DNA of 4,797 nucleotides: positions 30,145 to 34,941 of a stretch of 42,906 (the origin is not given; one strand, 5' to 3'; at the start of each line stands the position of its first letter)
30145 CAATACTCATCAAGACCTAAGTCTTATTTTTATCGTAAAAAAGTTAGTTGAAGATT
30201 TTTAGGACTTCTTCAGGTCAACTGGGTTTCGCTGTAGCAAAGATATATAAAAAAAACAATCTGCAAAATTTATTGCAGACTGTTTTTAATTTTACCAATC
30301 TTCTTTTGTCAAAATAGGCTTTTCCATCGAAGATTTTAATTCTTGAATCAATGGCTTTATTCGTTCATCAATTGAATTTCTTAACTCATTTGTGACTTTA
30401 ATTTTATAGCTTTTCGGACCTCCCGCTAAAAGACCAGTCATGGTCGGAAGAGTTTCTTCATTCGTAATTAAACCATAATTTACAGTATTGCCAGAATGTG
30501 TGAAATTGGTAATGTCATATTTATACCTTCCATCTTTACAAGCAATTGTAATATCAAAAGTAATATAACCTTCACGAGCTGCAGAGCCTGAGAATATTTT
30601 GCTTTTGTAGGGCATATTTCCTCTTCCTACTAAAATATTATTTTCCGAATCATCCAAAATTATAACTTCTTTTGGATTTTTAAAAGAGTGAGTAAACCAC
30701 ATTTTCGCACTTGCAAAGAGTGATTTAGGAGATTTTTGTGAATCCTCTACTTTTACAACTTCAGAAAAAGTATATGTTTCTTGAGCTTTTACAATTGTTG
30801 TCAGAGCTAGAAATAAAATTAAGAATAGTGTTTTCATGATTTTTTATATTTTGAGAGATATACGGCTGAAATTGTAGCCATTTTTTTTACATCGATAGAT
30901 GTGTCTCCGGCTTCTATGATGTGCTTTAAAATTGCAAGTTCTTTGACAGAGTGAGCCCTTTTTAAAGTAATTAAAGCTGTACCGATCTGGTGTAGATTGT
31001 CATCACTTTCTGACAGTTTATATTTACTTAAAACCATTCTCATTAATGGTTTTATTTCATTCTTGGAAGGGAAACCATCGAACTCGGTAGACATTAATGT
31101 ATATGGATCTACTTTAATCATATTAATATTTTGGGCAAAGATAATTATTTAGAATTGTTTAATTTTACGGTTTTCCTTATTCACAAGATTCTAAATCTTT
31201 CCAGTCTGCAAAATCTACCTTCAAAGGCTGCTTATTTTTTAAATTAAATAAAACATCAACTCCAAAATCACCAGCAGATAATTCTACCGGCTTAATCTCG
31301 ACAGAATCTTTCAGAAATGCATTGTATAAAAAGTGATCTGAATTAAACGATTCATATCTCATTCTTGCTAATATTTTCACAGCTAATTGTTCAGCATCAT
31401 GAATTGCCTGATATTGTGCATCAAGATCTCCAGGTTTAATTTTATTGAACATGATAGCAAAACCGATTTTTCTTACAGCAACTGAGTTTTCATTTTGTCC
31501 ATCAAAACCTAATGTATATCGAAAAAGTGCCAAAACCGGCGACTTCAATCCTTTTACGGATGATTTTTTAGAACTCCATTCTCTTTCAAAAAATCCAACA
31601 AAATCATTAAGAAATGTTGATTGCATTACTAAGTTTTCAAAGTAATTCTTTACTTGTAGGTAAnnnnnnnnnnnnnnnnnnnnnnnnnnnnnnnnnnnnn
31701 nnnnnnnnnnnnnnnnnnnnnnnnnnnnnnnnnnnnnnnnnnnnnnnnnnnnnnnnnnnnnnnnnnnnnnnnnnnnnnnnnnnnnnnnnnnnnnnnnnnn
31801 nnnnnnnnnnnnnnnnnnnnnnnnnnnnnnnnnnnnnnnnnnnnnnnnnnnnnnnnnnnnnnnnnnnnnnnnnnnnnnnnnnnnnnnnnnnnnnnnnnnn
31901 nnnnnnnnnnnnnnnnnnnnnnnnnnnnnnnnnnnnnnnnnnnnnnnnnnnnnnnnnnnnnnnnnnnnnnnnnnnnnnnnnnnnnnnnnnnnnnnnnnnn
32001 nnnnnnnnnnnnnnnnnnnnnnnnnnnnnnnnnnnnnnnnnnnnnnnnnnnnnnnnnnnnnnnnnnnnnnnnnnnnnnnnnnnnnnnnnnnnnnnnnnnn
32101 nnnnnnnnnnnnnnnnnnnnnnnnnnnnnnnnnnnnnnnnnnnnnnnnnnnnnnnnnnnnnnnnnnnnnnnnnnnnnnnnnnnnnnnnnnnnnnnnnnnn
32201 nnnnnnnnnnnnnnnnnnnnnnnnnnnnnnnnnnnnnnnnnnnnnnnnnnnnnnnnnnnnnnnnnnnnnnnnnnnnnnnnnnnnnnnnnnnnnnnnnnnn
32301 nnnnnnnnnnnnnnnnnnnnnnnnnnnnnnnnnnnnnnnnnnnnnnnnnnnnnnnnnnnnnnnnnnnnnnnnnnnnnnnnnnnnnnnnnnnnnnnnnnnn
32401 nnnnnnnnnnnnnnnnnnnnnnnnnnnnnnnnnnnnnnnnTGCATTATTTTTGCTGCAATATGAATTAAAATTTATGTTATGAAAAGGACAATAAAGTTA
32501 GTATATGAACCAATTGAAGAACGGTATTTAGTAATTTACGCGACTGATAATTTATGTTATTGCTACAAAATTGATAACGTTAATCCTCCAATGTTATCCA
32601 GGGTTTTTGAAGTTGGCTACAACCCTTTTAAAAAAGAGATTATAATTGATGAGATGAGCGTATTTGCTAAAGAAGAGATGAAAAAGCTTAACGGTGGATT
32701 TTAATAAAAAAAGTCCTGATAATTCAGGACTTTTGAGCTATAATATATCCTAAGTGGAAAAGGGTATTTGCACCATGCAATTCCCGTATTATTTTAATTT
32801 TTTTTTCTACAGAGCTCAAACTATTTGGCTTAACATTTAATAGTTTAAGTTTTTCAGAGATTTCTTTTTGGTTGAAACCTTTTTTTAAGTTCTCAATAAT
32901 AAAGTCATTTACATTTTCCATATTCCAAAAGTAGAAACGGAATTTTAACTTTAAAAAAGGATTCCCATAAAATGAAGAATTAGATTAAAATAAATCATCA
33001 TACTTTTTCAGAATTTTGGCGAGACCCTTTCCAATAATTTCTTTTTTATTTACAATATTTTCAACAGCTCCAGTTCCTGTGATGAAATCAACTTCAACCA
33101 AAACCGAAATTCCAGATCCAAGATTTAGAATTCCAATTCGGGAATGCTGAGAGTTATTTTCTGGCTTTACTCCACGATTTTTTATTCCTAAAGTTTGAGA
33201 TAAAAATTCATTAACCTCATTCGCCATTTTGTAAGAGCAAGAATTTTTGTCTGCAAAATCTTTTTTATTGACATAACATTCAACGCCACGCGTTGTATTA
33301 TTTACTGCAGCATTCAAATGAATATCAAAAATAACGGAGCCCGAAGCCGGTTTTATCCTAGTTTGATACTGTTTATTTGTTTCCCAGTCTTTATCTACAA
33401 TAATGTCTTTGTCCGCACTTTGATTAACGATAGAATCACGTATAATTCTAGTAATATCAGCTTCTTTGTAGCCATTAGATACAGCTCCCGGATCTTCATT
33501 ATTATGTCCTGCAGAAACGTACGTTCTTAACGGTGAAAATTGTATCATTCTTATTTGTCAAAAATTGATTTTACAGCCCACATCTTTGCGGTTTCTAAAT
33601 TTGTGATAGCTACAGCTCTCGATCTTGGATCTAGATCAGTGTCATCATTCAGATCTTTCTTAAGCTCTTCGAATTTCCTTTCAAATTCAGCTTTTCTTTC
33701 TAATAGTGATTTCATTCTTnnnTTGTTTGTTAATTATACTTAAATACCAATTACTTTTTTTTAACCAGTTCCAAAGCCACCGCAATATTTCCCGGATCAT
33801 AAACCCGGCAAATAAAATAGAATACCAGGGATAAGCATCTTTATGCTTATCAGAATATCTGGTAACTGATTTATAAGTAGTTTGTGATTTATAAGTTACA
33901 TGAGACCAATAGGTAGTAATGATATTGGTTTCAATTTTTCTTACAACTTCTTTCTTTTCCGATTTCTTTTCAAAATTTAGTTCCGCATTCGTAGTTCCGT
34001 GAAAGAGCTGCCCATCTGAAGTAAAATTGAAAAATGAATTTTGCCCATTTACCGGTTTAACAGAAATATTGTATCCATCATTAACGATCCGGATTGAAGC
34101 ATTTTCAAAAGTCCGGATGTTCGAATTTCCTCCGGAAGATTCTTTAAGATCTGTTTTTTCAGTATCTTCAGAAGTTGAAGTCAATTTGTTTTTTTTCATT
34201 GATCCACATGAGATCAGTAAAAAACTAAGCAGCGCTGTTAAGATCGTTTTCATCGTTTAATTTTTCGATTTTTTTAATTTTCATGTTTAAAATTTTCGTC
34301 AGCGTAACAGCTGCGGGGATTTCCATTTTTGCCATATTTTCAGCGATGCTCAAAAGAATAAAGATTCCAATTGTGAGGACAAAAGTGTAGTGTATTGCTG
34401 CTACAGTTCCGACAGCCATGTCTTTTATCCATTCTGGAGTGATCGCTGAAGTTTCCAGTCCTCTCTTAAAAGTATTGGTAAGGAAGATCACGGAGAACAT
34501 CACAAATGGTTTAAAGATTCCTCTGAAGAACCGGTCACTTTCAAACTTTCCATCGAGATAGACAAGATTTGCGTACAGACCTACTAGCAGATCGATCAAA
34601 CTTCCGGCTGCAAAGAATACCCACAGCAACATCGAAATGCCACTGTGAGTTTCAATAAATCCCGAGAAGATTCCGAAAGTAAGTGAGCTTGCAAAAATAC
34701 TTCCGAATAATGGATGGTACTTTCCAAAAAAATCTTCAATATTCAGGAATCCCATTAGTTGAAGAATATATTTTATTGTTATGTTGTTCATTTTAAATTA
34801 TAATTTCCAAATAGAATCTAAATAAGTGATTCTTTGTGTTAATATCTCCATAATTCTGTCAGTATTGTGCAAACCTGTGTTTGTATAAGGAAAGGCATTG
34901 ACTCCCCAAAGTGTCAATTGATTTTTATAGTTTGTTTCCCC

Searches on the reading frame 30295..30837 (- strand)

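Call 9: search_protein_families(library=phrogs, proteins=[window:30295-30837:-], max_evalue=0.001)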
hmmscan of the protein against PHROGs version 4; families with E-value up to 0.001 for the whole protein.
window:30295-30837:- (181 aa): 1 family
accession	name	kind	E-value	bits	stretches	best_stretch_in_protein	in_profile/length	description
phrog_4002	-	unknown function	5.1e-29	102.1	1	2-181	2-171/171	-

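Call 69: search_protein_families(library=pfam, proteins=[window:30295-30837:-], max_evalue=0.01)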
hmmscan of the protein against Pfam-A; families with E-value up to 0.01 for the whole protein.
window:30295-30837:- (181 aa): 1 family
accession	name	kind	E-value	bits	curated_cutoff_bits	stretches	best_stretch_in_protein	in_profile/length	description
PF14730.11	DUF4468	-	1.8e-14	54.3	22.6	1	24-114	1-90/92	Domain of unknown function (DUF4468) with TBP-like fold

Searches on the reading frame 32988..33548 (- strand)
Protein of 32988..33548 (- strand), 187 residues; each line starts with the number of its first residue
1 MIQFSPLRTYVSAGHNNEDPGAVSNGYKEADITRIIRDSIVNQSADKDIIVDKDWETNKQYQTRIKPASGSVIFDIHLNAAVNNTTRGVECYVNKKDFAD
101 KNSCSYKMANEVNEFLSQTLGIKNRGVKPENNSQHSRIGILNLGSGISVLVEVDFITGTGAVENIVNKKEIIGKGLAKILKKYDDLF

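Call 8: search_protein_families(library=phrogs, proteins=[window:32988-33548:-], max_evalue=0.001)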
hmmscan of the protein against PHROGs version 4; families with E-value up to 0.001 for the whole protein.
window:32988-33548:- (187 aa): 2 families
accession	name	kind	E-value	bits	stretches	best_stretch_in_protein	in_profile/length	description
phrog_435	-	lysis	6.8e-30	105.5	1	10-183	116-284/556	endolysin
phrog_489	-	lysis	1.4e-08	35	0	71-178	249-346/459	endolysin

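Call 10: search_protein_families(library=pfam, proteins=[window:32988-33548:-], max_evalue=0.01)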
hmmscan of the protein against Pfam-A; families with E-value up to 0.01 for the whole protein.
window:32988-33548:- (187 aa): 1 family
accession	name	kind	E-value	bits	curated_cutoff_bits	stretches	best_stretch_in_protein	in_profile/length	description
PF01520.23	Amidase_3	-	5.9e-17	62.7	27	1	11-177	3-169/174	N-acetylmuramoyl-L-alanine amidase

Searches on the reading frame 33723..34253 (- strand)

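Call 8: search_protein_families(library=phrogs, proteins=[window:33723-34253:-], max_evalue=0.001)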
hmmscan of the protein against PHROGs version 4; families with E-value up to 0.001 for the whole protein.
window:33723-34253:- (177 aa): 0 families

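Call 10: search_protein_families(library=pfam, proteins=[window:33723-34253:-], max_evalue=0.01)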
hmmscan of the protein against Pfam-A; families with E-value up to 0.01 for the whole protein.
window:33723-34253:- (177 aa): 0 families

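Call 86: search_protein_families(library=ncbifam, proteins=[window:33723-34253:-], max_evalue=0.01)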
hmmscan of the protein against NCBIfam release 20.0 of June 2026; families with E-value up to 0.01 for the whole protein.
window:33723-34253:- (177 aa): 1 family
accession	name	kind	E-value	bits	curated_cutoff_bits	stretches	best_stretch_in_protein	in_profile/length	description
NF033729.0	borfam54_2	equivalog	0.0059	16.3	30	1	4-85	13-70/226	complement regulator-acquiring protein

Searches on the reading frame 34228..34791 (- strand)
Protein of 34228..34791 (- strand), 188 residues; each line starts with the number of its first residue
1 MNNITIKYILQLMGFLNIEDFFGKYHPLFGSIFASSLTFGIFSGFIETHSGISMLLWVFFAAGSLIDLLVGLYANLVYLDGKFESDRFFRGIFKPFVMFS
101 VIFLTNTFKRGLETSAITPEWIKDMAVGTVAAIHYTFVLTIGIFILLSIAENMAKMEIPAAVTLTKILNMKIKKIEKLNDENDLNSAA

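Call 8: search_protein_families(library=phrogs, proteins=[window:34228-34791:-], max_evalue=0.001)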
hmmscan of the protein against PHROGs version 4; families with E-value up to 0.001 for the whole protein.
window:34228-34791:- (188 aa): 1 family
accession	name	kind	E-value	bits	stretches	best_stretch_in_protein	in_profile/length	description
phrog_199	-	lysis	6.8e-07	29.4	1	40-180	13-136/545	holin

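Call 10: search_protein_families(library=pfam, proteins=[window:34228-34791:-], max_evalue=0.01)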
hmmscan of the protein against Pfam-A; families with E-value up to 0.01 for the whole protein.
window:34228-34791:- (188 aa): 1 family
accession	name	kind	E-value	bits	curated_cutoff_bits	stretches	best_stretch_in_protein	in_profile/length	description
PF05105.17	Phage_holin_4_1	-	8.4e-11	42.4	22.2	1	51-169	8-112/116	Bacteriophage holin family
